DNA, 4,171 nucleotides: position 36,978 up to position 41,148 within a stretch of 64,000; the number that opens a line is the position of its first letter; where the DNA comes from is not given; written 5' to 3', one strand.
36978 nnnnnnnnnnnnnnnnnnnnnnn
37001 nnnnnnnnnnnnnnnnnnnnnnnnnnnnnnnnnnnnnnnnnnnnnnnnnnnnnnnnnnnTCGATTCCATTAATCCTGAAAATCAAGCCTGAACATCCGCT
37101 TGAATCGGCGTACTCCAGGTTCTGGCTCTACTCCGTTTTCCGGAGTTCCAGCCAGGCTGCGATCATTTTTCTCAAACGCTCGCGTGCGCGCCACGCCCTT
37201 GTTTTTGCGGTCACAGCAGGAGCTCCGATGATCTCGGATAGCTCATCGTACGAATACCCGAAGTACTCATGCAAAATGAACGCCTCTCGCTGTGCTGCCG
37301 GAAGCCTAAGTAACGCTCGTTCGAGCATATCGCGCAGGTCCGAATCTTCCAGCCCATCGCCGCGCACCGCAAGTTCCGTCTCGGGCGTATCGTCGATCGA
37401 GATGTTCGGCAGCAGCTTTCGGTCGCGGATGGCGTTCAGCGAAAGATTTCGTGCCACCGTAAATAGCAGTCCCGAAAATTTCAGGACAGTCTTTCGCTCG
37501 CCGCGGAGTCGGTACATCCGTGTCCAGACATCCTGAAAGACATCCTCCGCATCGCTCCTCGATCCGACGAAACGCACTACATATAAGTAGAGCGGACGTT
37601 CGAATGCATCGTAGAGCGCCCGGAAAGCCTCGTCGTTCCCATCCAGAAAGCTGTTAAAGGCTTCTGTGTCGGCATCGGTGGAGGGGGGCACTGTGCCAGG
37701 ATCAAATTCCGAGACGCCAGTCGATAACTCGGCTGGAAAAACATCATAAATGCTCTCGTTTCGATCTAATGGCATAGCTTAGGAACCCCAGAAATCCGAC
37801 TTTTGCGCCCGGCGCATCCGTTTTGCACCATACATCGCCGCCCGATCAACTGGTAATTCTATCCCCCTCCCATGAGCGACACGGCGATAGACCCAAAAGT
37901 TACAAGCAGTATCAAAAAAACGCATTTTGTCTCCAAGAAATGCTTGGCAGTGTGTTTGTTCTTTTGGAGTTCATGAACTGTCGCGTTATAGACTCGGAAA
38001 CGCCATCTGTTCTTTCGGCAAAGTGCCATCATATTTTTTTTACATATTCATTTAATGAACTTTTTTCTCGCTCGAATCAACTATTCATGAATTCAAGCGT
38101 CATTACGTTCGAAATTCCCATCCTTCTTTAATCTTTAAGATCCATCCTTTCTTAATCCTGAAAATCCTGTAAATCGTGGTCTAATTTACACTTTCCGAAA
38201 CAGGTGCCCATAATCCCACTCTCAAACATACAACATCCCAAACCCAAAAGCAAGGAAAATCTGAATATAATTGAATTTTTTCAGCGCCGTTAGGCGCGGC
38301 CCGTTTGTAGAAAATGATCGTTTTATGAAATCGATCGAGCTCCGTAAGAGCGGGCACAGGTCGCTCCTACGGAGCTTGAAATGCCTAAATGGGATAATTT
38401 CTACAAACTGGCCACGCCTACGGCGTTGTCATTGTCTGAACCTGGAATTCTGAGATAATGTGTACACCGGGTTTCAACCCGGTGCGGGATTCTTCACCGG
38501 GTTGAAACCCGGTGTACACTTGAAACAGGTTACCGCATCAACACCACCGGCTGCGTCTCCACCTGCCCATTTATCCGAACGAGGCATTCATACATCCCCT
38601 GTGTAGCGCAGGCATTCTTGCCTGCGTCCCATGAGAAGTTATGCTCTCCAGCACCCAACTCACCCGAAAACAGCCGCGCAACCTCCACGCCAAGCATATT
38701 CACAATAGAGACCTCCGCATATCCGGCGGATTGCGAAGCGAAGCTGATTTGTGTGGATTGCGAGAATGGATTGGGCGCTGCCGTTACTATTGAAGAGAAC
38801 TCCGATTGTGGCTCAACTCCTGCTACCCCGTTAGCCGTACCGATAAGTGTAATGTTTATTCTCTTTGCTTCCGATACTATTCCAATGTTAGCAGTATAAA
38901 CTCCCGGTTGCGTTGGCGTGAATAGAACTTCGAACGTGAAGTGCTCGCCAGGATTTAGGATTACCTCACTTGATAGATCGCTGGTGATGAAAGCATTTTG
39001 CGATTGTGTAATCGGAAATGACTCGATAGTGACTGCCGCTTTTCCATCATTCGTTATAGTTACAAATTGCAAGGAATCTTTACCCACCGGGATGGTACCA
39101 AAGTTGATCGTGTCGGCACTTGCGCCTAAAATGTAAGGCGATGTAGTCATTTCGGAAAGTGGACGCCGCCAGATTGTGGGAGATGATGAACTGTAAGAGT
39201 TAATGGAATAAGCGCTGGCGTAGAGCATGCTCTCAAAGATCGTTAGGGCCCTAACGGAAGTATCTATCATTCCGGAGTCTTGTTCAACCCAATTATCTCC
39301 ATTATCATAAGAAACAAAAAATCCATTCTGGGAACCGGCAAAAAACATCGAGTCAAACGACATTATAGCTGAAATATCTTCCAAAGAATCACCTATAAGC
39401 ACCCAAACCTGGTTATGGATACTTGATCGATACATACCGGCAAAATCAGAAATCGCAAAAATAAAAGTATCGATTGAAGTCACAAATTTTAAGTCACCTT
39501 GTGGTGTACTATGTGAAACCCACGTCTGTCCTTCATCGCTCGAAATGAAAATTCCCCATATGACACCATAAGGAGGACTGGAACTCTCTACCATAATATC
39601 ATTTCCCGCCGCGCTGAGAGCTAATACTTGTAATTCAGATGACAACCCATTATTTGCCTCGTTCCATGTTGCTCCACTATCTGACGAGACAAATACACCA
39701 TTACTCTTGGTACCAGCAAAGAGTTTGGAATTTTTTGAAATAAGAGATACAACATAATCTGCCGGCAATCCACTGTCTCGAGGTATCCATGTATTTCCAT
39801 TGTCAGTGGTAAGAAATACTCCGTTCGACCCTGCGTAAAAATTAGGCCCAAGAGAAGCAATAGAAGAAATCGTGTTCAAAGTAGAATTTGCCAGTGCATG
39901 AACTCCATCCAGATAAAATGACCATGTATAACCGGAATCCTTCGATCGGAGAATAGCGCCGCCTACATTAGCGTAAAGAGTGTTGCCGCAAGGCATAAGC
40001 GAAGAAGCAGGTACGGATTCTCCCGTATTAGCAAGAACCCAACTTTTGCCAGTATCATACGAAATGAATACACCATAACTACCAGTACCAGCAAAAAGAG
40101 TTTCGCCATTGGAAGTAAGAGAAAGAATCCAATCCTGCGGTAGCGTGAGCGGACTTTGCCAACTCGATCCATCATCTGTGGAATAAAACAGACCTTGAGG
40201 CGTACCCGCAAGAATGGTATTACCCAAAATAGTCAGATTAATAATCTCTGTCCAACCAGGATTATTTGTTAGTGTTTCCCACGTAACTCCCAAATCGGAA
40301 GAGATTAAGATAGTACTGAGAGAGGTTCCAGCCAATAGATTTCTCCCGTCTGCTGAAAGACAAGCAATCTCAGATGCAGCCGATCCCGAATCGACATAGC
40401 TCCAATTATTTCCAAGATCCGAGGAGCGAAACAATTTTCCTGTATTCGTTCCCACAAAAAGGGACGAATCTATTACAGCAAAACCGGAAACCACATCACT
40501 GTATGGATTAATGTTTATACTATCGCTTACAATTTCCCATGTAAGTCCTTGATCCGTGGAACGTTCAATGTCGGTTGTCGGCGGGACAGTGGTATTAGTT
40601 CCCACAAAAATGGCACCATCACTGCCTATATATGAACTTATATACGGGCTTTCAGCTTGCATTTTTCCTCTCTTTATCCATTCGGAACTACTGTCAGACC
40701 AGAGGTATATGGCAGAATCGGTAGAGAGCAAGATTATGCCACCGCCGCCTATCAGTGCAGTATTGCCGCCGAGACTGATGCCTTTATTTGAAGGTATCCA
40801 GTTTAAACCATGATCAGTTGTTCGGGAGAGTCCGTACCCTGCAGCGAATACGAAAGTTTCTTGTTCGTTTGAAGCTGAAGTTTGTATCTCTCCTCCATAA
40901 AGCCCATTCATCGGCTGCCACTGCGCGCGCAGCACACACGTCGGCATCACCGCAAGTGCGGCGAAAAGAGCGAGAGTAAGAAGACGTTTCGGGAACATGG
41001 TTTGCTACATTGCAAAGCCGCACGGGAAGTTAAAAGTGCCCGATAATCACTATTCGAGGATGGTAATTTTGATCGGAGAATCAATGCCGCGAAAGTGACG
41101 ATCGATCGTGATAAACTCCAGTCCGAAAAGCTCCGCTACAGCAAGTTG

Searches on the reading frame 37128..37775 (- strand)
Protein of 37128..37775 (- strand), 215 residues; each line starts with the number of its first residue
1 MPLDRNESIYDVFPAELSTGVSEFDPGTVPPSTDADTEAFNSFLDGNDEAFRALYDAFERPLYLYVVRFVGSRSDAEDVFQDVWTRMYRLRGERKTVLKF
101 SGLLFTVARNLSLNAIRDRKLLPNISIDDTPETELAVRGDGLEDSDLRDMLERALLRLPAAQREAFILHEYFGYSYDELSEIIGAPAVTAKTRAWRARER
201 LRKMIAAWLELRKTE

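Call 51: search_protein_families(library=pfam, proteins=[window:37128-37775:-], max_evalue=0.01)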
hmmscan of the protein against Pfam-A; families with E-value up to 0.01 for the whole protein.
window:37128-37775:- (215 aa): 3 families
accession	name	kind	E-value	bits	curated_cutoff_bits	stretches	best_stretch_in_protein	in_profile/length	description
PF08281.18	Sigma70_r4_2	-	6.1e-14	51.8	25.7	1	149-201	2-54/54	Sigma-70, region 4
PF04542.20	Sigma70_r2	-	1.8e-11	44.1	24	1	54-120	1-69/71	Sigma-70 region 2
PF04545.22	Sigma70_r4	-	0.00014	21.7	24.1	1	154-203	1-50/50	Sigma-70, region 4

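Call 68: search_protein_families(library=ncbifam, proteins=[window:37128-37775:-], max_evalue=0.01)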
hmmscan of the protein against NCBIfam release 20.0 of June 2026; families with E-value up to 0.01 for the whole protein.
window:37128-37775:- (215 aa): 84 families (the best 25 are shown)
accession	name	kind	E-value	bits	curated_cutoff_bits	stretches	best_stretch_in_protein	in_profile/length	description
NF009166.1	PRK12513.1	equivalog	3.1e-30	105.3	206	1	33-207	6-188/193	RNA polymerase sigma factor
NF007225.0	PRK09643.1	equivalog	1.2e-23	83.8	190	1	33-207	11-184/204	RNA polymerase sigma factor SigM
TIGR02985.1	Sig70_bacteroi1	subfamily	1.6e-23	83.7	126.4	1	49-204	1-161/162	RNA polymerase sigma-70 factor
TIGR02983.1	SigE-fam_strep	subfamily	2.6e-23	82.7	141.55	1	46-204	3-157/162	SigE family RNA polymerase sigma factor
TIGR02937.1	sigma70-ECF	superfamily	1.2e-22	80.3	42.9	1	49-204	1-164/165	sigma-70 family RNA polymerase sigma factor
NF058625.1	sigma_PG0214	equivalog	1.1e-21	77.3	130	1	49-206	4-162/170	GFO_1088 family ECF-type sigma factor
NF007223.0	PRK09641.1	equivalog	2e-21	76.7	209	1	42-205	11-184/187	RNA polymerase sigma factor SigW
TIGR02948.1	SigW_bacill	equivalog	3.7e-19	69.5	243.1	1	45-205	14-184/187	RNA polymerase sigma factor SigW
NF008888.0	PRK11922.1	equivalog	5e-19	68.8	204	1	29-209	10-200/231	RNA polymerase sigma factor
NF007216.0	PRK09638.1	equivalog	1.3e-18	67.4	194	1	43-204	12-173/180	RNA polymerase sigma factor SigY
NF007214.0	PRK09636.1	subfamily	3.1e-18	65.9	271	1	53-203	8-161/293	RNA polymerase sigma factor SigJ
TIGR02959.1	SigZ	equivalog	6.7e-18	65.1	168.65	1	56-207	2-150/170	RNA polymerase sigma factor SigZ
NF007227.0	PRK09645.1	subfamily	6.9e-18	65.2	202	1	46-204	10-169/177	sigma-70 family RNA polymerase sigma factor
NF009168.0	PRK12515.1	subfamily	1.1e-17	64.2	236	1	33-205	6-179/189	RNA polymerase sigma factor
NF004113.0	PRK05602.1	equivalog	2.8e-17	63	208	1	29-207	25-203/211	RNA polymerase sigma factor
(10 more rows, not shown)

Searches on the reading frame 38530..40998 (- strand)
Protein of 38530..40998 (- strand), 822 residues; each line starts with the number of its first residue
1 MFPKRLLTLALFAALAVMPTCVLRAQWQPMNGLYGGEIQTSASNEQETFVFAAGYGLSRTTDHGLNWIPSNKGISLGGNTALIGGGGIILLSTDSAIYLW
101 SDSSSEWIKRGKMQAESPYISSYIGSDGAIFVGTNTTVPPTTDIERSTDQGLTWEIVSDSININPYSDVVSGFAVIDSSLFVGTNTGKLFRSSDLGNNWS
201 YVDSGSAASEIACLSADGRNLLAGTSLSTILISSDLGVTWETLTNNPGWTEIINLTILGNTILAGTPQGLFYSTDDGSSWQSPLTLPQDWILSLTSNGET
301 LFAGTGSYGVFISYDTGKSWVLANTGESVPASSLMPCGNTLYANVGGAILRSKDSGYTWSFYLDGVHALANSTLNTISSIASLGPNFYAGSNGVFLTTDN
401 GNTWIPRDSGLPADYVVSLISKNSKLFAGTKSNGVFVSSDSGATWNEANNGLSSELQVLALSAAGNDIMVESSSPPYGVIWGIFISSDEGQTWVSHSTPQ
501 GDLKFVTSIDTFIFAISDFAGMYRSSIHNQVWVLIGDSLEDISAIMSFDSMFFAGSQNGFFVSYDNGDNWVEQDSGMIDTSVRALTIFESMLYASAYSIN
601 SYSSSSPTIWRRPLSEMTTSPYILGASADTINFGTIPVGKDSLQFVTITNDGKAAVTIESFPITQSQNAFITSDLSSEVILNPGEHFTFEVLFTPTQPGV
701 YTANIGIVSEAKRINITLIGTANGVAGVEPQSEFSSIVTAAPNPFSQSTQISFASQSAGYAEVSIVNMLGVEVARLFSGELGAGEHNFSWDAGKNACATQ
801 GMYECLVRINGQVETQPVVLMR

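Call 51: search_protein_families(library=pfam, proteins=[window:38530-40998:-], max_evalue=0.01)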
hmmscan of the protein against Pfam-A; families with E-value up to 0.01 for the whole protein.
window:38530-40998:- (822 aa): 13 families
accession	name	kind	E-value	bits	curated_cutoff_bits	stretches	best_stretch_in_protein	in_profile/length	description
PF15902.12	Sortilin-Vps10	-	6.8e-16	58.5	33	0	229-286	2-62/446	Sortilin, neurotensin receptor 3,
PF22073.2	Cep192_D4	-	5e-10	40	35.5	1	626-721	6-110/112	Cep192 domain 4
PF15780.11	ASH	-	9.9e-10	38.9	27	1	628-709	11-90/98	Abnormal spindle-like microcephaly-assoc'd, ASPM-SPD-2-Hydin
PF22544.2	HYDIN_VesB_CFA65-like_Ig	-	1.7e-08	35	25.5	1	627-718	6-97/100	HYDIN/CFA65/VesB-like, Ig-like domain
PF02012.26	BNR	-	1.7e-08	33.6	27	0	146-155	2-11/12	BNR/Asp-box repeat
PF19755.4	DUF6242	-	4.2e-08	33.7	29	0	142-199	171-217/217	Domain of unknown function (DUF6242)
PF14870.12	PSII_BNR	-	5.6e-08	32.8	27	0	348-474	39-166/303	Photosynthesis system II assembly factor YCF48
PF12371.14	TMEM131_like_N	-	2.5e-06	28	28.8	1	631-707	8-82/84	Transmembrane protein 131-like N-terminal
PF07610.17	DUF1573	-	4.7e-05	23.8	26.1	1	627-718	4-92/98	Protein of unknown function (DUF1573)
PF13860.13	FlgD_ig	-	4.9e-05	23.7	27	1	747-804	8-70/79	FlgD Ig-like domain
PF22060.2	Cep192_D1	-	0.0017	18.6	27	1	675-710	63-98/123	Cep192 domain 1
PF13088.12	BNR_2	-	0.0017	18.2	31.4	0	350-494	85-199/277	BNR repeat-like domain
PF24507.1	Ig_CFAP65_4th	-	0.0018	19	27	1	646-722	2-76/76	CFAP65, fourth Ig-like domain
